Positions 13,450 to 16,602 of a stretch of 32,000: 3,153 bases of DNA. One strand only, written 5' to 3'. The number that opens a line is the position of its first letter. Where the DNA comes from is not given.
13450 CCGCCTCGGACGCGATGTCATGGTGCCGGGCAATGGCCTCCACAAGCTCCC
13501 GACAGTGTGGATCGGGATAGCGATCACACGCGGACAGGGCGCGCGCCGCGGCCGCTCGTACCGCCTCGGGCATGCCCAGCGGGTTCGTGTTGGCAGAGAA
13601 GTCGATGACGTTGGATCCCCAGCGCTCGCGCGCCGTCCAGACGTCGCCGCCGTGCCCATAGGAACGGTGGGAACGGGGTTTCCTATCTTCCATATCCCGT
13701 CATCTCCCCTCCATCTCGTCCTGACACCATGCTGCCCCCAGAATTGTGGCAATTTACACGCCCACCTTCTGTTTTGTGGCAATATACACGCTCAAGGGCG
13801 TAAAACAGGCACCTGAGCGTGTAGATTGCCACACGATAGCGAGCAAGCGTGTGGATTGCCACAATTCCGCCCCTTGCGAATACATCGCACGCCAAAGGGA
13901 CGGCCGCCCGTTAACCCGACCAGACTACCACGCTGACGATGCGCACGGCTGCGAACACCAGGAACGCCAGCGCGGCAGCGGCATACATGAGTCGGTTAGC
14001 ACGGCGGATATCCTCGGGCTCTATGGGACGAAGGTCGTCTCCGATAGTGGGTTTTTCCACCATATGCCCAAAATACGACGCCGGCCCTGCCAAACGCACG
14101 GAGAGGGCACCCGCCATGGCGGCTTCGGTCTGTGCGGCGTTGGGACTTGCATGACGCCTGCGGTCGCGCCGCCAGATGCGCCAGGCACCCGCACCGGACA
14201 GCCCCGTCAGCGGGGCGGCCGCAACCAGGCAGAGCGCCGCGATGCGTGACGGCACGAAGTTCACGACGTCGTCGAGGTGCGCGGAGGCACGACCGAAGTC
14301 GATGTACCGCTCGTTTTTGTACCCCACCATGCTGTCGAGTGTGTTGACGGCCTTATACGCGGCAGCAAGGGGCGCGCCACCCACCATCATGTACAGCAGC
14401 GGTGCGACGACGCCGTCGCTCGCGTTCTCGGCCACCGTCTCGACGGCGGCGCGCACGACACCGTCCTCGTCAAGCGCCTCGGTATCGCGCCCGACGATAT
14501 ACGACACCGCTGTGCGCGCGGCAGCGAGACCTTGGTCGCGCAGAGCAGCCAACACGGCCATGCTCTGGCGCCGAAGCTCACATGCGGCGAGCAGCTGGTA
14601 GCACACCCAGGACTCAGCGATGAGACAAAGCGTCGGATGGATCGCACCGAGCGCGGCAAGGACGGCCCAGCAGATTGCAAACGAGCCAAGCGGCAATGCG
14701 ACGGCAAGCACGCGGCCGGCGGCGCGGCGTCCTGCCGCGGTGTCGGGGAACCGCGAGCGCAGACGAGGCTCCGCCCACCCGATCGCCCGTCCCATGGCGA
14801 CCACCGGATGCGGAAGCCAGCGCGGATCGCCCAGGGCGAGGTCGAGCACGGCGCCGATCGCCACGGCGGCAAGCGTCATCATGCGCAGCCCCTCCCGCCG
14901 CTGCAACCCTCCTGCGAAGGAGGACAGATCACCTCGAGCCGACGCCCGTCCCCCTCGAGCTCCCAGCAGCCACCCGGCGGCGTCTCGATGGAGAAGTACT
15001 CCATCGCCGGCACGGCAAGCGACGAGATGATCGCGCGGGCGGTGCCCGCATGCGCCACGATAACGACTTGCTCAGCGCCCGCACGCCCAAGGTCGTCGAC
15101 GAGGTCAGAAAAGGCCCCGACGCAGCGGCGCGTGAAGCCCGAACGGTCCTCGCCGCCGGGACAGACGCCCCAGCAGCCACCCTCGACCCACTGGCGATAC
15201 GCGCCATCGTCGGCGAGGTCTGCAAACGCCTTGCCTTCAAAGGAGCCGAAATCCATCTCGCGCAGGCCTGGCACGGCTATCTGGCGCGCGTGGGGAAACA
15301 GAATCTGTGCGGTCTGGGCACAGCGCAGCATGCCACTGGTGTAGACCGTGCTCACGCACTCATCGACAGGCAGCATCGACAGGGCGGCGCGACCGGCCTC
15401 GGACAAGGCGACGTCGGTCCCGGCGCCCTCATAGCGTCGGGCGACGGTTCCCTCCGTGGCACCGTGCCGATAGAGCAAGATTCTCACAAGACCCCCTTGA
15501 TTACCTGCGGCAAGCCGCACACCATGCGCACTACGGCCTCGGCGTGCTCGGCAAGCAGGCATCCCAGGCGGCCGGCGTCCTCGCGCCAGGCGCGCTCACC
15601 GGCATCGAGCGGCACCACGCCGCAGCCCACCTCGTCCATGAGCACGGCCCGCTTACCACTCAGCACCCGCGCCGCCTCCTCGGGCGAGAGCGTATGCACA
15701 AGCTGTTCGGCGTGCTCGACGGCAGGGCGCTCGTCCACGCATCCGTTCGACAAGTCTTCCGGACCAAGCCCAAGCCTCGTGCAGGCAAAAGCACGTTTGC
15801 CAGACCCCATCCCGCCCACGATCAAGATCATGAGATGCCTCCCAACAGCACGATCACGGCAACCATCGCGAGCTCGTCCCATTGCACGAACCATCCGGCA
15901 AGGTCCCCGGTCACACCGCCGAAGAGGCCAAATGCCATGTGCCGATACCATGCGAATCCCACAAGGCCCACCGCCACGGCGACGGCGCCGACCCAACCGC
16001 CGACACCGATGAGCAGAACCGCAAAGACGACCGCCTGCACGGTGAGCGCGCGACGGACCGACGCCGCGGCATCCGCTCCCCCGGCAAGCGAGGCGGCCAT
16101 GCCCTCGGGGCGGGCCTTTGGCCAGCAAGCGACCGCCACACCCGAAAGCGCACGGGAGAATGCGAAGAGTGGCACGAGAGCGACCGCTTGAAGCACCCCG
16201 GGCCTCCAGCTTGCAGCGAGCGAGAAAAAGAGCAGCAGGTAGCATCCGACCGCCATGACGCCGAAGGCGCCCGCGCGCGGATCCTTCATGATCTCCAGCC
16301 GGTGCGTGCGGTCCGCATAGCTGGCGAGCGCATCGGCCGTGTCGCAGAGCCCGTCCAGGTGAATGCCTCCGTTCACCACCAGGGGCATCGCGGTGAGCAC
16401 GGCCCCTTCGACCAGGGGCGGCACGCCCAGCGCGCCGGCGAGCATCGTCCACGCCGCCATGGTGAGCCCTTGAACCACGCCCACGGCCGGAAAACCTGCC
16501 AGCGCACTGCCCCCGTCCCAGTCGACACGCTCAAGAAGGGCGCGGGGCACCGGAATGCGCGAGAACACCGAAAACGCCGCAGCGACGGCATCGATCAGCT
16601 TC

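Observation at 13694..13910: Four phased copies of a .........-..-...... motif in the only gap of the cobalamin operon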

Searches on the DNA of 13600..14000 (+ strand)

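Call 45: search_rna_families(source=window, start=13600, end=14000, threshold=evalue, max_evalue=10)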
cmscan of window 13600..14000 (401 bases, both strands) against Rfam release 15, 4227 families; matches with E-value up to 10: 1.
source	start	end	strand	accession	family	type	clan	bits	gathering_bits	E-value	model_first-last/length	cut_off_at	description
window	13739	13869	-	RF04141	MIR8622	Gene; miRNA;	-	33.5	197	0.00018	1-212/212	no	MIR8622 microRNA precursor family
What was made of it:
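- On Any curated RNA family (Rfam 15), including the cobalamin riboswitch: With permissive settings the only match is a plant miRNA-precursor model at 33.5 bits against a threshold of 197, which reflects hairpin shape only (call 45).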

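Call 50: search_dna_similar(query=window:13735-13875:+, collection=plasmids, mode=distant, max_evalue=1)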
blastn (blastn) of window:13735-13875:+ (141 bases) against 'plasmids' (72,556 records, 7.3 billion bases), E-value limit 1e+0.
No match.
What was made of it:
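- Tried and rejected: blastn of the element against plasmids: no match (call 50).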

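Call 61: build_rna_model(alignment_id=A3, structure=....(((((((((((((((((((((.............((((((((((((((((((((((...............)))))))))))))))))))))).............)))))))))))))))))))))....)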
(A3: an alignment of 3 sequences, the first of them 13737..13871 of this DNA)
Model R1 built from alignment A3 (3 sequences, 135 columns); structure: as given.
model positions 135; base pairs 43; branch points 0; effective number of sequences 0.7; information 0.589 bits per position. Calibrated on 0.2 Mb of random sequence (short: E-values are rough).
structure used (alignment columns):
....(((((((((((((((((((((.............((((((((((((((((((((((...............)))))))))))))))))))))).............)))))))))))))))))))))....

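Call 62: search_with_rna_model(model_id=R1, sources=[window, L133, L129, L122, L123, L127, L128, L130, L131, L132, L121], max_evalue=10)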
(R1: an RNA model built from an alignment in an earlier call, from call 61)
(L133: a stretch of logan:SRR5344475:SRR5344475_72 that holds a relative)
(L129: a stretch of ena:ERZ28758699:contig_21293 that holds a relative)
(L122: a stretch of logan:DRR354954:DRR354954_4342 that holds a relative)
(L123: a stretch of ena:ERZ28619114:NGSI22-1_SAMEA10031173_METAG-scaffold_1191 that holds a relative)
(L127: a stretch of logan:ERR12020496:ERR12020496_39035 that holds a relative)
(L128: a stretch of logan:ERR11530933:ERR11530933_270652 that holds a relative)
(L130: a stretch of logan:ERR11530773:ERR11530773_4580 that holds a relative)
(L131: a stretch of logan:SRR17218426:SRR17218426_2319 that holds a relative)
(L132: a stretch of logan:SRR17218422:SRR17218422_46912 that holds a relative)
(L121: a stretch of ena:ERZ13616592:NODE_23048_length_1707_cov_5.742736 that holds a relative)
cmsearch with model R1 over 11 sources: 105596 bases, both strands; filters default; matches with E-value up to 10: 8.
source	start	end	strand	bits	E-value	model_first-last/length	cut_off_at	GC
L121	387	521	+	170.3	1.8e-39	1-135/135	no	0.55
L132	1158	1292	+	168.9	4.2e-39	1-135/135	no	0.54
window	13737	13871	-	163.9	7.1e-38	1-135/135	no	0.52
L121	387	521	-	98.7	7.7e-22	1-135/135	no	0.55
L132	1158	1292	-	94.2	9.9e-21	1-135/135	no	0.54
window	13737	13871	+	92.3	3e-20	1-135/135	no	0.52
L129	6341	6387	+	14.7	0.36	1-135/135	no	0.79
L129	6767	6869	+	11.8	1.8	1-135/135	no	0.74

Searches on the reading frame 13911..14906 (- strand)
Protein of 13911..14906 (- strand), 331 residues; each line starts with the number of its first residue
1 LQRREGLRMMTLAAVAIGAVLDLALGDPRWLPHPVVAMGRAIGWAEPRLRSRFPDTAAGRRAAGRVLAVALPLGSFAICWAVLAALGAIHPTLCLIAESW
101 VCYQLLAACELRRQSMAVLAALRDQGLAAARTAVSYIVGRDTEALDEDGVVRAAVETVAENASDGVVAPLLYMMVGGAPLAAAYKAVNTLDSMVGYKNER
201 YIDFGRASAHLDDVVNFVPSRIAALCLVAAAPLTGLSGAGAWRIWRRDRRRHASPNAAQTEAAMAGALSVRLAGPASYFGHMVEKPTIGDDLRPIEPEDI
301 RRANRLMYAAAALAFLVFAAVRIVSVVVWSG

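Call 6: search_protein_families(library=ncbifam, proteins=[window:13911-14906:-])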
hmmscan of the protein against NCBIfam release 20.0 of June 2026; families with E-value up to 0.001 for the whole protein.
window:13911-14906:- (331 aa): 5 families
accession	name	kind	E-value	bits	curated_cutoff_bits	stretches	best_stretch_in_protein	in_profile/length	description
NF002276.0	PRK01209.1-4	equivalog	3.2e-73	247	381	1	12-327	10-315/322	cobalamin biosynthesis protein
TIGR00380.1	cobal_cbiB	equivalog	2.8e-64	217.3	165.9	1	17-322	9-302/305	adenosylcobinamide-phosphate synthase CbiB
NF002281.0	PRK01209.2-5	equivalog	8.4e-64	215.8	273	1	9-326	2-306/311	cobalamin biosynthesis protein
NF005792.0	PRK07630.1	equivalog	4.3e-14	52.2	291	1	58-319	41-303/312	CobD/CbiB family protein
NF006476.0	PRK08878.1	equivalog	5.8e-14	52.1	322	1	105-295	96-284/317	cobalamin biosynthesis family protein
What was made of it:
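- Checked: Flanking genes: CbiB is at 13911-14906 (-) and threonine-phosphate decarboxylase CobD at 12569-13693 (-) (call 6).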

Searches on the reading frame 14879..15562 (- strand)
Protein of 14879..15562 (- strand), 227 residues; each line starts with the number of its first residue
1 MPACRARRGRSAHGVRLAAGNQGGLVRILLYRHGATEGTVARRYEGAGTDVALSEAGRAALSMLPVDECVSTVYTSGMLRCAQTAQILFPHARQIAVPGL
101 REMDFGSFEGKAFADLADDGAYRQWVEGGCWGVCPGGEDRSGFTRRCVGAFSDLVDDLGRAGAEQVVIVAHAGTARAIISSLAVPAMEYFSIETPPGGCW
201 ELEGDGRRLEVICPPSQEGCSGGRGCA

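Call 6: search_protein_families(library=ncbifam, proteins=[window:14879-15562:-])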
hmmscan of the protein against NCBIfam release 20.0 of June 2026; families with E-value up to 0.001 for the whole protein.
window:14879-15562:- (227 aa): 9 families
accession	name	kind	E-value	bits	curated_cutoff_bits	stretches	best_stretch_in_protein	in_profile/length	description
TIGR03162.1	ribazole_cobC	equivalog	2.1e-29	102.2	162.9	1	28-199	1-173/176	alpha-ribazole phosphatase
NF005567.0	PRK07238.1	equivalog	9.6e-18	64.6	326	1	19-180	171-335/378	bifunctional RNase H/acid phosphatase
NF011580.0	PRK15004.1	equivalog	2.4e-14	53.8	250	1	27-200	2-178/203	adenosylcobalamin/alpha-ribazole phosphatase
TIGR03848.1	MSMEG_4193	subfamily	1.4e-13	50.7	203.85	1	28-180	2-161/204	MSMEG_4193 family putative phosphomutase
NF009993.0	PRK13462.1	equivalog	9.4e-10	38.5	226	1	27-181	7-157/203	acid phosphatase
NF002901.0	PRK03482.1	equivalog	1.1e-08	34.9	261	1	27-181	3-160/215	2,3-diphosphoglycerate-dependent phosphoglycerate mutase GpmB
NF045917.1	PhserinePhPspA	equivalog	4.3e-05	23.3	350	1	26-183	2-163/211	phosphoserine phosphatase PspA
NF038349.1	dPGM_arch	equivalog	0.0002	21.3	225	1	70-192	46-159/194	2,3-diphosphoglycerate-dependent phosphoglycerate mutase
NF009994.0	PRK13463.1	equivalog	0.00021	21.1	277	1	28-183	5-163/203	phosphoserine phosphatase 1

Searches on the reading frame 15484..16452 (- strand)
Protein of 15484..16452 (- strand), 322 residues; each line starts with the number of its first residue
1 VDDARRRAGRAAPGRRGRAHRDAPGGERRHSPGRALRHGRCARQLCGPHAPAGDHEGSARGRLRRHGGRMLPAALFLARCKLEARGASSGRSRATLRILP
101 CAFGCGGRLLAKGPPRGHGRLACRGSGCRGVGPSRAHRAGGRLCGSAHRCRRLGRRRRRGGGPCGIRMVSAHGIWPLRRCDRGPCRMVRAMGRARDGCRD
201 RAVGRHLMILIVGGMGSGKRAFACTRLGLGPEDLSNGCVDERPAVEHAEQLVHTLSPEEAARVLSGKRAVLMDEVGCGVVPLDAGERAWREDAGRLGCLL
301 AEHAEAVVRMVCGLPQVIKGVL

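Call 6: search_protein_families(library=ncbifam, proteins=[window:15484-16452:-])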
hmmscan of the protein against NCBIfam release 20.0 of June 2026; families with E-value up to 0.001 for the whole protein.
window:15484-16452:- (322 aa): 1 family
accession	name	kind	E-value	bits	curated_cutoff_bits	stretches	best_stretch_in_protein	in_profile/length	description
NF004469.0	PRK05800.1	equivalog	5.1e-09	36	161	1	267-320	118-171/173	bifunctional adenosylcobinamide kinase/adenosylcobinamide-phosphate guanylyltransferase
